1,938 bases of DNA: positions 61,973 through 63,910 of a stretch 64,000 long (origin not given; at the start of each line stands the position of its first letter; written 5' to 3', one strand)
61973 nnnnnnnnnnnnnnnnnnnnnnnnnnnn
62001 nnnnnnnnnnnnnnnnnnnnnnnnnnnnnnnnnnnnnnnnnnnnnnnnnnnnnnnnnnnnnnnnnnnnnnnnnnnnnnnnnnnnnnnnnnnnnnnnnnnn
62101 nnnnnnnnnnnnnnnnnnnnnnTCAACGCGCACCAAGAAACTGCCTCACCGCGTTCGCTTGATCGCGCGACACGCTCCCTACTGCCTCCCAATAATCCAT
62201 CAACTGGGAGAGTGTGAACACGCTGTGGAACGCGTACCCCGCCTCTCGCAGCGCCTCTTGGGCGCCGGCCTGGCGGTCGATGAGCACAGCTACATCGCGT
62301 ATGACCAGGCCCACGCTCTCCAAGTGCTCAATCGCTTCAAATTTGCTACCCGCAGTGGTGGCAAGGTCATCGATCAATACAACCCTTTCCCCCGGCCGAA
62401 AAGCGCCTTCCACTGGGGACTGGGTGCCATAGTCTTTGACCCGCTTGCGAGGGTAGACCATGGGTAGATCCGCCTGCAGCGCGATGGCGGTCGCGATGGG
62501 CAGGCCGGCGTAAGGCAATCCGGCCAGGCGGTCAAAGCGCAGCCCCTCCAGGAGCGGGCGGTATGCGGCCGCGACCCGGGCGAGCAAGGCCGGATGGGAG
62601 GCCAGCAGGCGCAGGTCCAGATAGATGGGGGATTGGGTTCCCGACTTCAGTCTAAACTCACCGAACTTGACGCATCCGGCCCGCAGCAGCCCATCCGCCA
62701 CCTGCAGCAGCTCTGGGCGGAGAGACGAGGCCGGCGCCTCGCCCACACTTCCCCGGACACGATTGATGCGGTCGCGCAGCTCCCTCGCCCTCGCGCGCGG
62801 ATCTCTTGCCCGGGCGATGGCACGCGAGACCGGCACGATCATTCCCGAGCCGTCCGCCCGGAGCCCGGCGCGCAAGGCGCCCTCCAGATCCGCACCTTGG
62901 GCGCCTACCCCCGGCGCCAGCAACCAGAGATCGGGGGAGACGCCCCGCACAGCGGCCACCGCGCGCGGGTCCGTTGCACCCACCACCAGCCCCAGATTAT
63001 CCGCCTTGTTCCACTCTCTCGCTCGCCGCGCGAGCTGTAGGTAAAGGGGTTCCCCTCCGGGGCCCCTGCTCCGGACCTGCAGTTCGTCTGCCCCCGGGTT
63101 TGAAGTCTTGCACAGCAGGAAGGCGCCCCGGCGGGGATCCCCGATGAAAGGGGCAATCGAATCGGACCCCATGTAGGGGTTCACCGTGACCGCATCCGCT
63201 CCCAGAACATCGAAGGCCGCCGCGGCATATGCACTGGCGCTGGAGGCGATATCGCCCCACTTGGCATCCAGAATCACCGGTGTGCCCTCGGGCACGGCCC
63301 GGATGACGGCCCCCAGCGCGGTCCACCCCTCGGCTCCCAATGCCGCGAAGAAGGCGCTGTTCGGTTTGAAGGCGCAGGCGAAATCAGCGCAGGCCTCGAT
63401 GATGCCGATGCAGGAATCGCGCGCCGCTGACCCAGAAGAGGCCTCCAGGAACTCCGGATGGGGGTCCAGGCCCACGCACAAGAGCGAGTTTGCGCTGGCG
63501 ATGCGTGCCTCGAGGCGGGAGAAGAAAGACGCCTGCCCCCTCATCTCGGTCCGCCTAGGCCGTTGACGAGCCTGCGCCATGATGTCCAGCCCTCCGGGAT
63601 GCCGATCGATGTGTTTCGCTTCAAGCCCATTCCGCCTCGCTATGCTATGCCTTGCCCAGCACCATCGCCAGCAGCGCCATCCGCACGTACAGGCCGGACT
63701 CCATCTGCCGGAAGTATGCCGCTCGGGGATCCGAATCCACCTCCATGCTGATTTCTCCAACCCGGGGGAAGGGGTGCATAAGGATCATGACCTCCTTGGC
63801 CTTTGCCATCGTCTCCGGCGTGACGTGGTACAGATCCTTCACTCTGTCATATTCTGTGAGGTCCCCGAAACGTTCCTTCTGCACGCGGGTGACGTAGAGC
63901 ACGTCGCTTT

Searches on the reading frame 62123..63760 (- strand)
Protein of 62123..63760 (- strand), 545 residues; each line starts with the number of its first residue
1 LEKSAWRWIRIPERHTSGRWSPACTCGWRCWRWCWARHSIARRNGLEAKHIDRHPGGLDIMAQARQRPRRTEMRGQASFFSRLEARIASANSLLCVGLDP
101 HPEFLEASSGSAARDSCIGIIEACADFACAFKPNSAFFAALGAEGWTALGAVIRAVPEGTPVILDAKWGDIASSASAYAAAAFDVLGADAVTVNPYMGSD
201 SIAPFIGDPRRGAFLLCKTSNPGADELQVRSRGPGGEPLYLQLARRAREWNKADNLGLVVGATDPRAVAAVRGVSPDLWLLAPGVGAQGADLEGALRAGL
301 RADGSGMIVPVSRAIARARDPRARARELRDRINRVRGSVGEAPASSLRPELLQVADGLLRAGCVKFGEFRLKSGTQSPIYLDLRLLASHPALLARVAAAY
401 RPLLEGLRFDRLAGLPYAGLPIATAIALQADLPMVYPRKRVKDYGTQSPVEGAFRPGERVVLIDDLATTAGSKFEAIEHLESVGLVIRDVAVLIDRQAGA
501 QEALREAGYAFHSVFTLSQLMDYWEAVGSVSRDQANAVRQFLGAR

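Call 46: search_protein_families(library=pfam, proteins=[window:62123-63760:-], max_evalue=0.00001)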
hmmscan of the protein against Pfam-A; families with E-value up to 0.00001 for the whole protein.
window:62123-63760:- (545 aa): 2 families
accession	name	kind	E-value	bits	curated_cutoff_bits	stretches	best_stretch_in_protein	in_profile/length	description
PF00215.30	OMPdecase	-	1.1e-31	110.9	27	1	93-327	2-220/221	Orotidine 5'-phosphate decarboxylase / HUMPS family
PF00156.33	Pribosyltran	-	5.3e-09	36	26.3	1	389-501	8-131/158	Phosphoribosyl transferase domain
